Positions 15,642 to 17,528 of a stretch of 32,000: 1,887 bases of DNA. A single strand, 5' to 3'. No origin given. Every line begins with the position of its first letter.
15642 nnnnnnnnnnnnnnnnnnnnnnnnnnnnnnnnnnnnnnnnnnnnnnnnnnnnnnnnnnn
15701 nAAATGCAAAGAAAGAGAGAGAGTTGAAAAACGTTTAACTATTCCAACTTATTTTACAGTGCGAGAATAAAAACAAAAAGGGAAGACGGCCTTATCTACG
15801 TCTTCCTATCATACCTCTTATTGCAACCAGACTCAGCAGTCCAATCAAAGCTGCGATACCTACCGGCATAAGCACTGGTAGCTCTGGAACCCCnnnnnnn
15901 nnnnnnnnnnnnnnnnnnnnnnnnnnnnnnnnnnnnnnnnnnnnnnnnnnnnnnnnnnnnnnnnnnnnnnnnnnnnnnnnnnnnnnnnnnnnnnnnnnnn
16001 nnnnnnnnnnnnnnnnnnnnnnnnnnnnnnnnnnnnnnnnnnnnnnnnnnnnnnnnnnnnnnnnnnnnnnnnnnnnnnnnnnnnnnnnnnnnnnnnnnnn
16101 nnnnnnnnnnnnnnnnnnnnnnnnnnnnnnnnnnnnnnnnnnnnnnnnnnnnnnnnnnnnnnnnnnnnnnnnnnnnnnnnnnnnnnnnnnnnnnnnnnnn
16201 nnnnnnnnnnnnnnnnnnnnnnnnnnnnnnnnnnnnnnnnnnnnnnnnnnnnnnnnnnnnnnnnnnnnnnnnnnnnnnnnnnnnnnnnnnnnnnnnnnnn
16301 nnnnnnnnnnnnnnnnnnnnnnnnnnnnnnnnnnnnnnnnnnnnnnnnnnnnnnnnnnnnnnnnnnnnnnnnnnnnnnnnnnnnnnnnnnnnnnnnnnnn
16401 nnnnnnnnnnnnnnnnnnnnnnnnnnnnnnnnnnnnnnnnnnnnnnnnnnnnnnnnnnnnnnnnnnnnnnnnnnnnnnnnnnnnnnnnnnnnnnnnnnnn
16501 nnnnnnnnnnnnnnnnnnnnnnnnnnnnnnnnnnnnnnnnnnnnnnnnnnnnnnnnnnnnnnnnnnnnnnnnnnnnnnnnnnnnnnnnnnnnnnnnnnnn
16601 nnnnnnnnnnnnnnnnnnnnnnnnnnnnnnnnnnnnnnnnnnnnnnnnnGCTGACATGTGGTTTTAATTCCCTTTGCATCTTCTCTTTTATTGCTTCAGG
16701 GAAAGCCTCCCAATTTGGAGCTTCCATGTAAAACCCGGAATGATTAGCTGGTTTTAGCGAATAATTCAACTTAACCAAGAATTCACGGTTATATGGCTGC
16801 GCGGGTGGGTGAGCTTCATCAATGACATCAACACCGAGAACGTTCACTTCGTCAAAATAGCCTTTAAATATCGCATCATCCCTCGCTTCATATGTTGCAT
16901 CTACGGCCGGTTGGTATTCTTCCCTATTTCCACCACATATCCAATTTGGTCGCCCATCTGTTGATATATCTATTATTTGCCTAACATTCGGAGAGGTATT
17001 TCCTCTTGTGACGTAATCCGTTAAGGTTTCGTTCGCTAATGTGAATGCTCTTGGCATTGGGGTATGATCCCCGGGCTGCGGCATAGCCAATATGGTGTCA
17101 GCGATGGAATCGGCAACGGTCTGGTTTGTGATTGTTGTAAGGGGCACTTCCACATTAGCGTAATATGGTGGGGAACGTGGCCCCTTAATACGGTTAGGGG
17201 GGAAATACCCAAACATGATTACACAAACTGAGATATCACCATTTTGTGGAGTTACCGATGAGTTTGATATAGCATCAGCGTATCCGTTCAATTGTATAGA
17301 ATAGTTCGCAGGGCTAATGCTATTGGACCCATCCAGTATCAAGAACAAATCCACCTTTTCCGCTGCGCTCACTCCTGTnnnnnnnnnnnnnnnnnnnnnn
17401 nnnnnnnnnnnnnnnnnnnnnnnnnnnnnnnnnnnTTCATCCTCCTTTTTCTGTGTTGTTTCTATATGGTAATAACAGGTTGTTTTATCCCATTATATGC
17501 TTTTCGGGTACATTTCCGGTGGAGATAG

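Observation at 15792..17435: vWA-DUF11 glycoprotein with a non-PGF tripartite C-terminal signal next to its own small archaeosortase; its vWA is a paralogue of the insert in the giant protein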

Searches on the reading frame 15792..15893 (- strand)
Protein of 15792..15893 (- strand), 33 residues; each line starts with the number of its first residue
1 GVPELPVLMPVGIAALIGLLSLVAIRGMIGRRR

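Call 5: search_protein_families(library=ncbifam, proteins=[window:15792-15893:-], max_evalue=10)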
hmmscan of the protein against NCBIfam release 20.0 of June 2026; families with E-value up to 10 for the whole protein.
window:15792-15893:- (33 aa): 1 family
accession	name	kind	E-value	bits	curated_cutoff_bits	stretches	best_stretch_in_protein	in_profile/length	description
TIGR03024.1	arch_PEF_CTERM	domain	1.9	8.8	23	1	2-20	1-18/25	PEF-CTERM sorting domain-containing protein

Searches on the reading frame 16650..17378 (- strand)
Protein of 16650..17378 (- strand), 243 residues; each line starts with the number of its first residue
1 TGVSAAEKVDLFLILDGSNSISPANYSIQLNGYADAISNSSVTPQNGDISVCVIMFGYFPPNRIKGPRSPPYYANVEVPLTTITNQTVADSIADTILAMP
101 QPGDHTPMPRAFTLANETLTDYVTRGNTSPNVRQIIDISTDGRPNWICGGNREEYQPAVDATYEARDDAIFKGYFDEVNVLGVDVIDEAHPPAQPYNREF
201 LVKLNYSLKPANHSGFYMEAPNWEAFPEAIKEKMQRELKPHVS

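Call 48: search_protein_representatives(protein=window:16650-17378:-)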
Query: 243 residues. Proteins with E-value up to 0.001 (for the whole library): 350; up to 1e-10: 51; up to 1e-30: 4. The best 150 are listed.
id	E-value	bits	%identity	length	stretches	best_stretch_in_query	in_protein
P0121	1.5e-109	381.8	75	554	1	4-242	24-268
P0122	7.9e-99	346.6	72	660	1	4-240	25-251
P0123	1.6e-47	178.6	53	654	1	2-237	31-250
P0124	7.4e-44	166.6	65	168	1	109-238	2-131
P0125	3.1e-28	115.5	36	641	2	3-241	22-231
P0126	1.9e-26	109.7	47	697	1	7-241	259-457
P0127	4.3e-25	105.2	48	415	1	3-239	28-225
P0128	6.8e-25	104.6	48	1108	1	6-240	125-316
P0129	3.6e-24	102.2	51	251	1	3-242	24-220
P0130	2.3e-23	99.6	45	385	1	7-239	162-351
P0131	1.1e-21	94.0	46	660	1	6-235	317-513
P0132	1.2e-21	94.0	33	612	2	7-173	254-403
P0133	3.0e-21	92.6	43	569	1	4-238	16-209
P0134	5.9e-21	91.7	51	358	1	2-233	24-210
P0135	2.8e-20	89.5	46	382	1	6-240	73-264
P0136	2.8e-19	86.2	45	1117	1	8-239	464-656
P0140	1.3e-16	77.4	45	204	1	34-240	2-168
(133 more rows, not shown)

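Call 53: search_protein_families(library=ncbifam, proteins=[P0140, P0129, P0130, P0123, P0126, P0136], max_evalue=1)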
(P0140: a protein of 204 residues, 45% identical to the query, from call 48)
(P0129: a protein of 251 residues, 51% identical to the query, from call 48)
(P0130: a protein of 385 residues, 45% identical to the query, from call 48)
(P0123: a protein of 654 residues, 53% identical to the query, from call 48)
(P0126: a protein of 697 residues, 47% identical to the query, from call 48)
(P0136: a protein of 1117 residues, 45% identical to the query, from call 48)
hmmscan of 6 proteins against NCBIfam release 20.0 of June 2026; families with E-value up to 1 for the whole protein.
P0140 (204 aa): 3 families
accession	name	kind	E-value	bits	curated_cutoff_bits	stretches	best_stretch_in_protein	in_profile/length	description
TIGR04143.1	VPxxxP_CTERM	domain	0.00096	19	30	1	174-189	1-16/25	VPXXXP-CTERM sorting domain-containing protein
NF033207.2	midcut_by_XrtH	subfamily_domain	0.0047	17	45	1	168-201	31-64/175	midcut-by-XrtH protein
TIGR00868.1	hCaCC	subfamily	0.032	12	900.85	1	18-93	343-418/863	calcium-activated chloride channel protein 1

P0129 (251 aa): 1 family
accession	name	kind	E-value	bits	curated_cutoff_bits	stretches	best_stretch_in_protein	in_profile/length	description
NF033207.2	midcut_by_XrtH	subfamily_domain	0.095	12.7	45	1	217-243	30-57/175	midcut-by-XrtH protein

P0130 (385 aa): 3 families
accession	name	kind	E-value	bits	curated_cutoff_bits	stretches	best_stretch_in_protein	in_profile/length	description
NF033207.2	midcut_by_XrtH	subfamily_domain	0.00012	22.2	45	1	351-383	32-64/175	midcut-by-XrtH protein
TIGR03788.1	marine_srt_targ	equivalog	0.00034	19.2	551.65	1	163-277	271-380/629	marine proteobacterial sortase target protein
NF005902.0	PRK07878.1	equivalog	0.017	14.1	647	1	14-73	209-267/392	adenylyltransferase/sulfurtransferase MoeZ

P0123 (654 aa): 5 families
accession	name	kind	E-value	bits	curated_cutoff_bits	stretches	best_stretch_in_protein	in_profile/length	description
TIGR01451.2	B_ant_repeat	repeat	1.1e-34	118.2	24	3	378-430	1-53/53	DUF11 type repeat protein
TIGR04226.1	RrgB_K2N_iso_D2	domain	7.7e-07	30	30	2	376-477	5-121/123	isopeptide-forming domain-containing fimbrial protein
NF033207.2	midcut_by_XrtH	subfamily_domain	0.011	15.8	45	1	603-645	17-58/175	midcut-by-XrtH protein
TIGR04143.1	VPxxxP_CTERM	domain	0.053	13.4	30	1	624-643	1-20/25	VPXXXP-CTERM sorting domain-containing protein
NF010364.0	PRK13792.1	equivalog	0.091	12.8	261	0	267-321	52-105/127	lysozyme inhibitor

P0126 (697 aa): 5 families
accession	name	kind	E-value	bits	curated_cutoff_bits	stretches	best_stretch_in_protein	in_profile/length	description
NF012181.0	MSCRAMM_SdrD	exception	5.9e-19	67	2500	1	551-664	684-790/1379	MSCRAMM family adhesin SdrD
NF000535.3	MSCRAMM_SdrC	exception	1.1e-17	63.4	1700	1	475-663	523-714/963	MSCRAMM family adhesin SdrC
TIGR01451.2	B_ant_repeat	repeat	9.5e-07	28.7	24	1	169-197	9-37/53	DUF11 type repeat protein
NF058648.1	ECF_sub_HI1622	equivalog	0.029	14.4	100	0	466-500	33-67/180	NikL family nickel/cobalt ECF transporter subunit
NF033207.2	midcut_by_XrtH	subfamily_domain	0.037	14.1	45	1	662-696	32-64/175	midcut-by-XrtH protein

P0136 (1117 aa): 4 families
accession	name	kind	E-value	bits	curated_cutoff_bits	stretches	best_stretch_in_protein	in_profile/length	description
NF000535.3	MSCRAMM_SdrC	exception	6.8e-17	60.8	1700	1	831-1080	464-711/963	MSCRAMM family adhesin SdrC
TIGR01451.2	B_ant_repeat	repeat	3.6e-16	58.9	24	3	664-701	1-37/53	DUF11 type repeat protein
NF012181.0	MSCRAMM_SdrD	exception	4.7e-16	57.4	2500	1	971-1086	684-792/1379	MSCRAMM family adhesin SdrD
NF033207.2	midcut_by_XrtH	subfamily_domain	0.032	14.3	45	1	1072-1116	22-65/175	midcut-by-XrtH protein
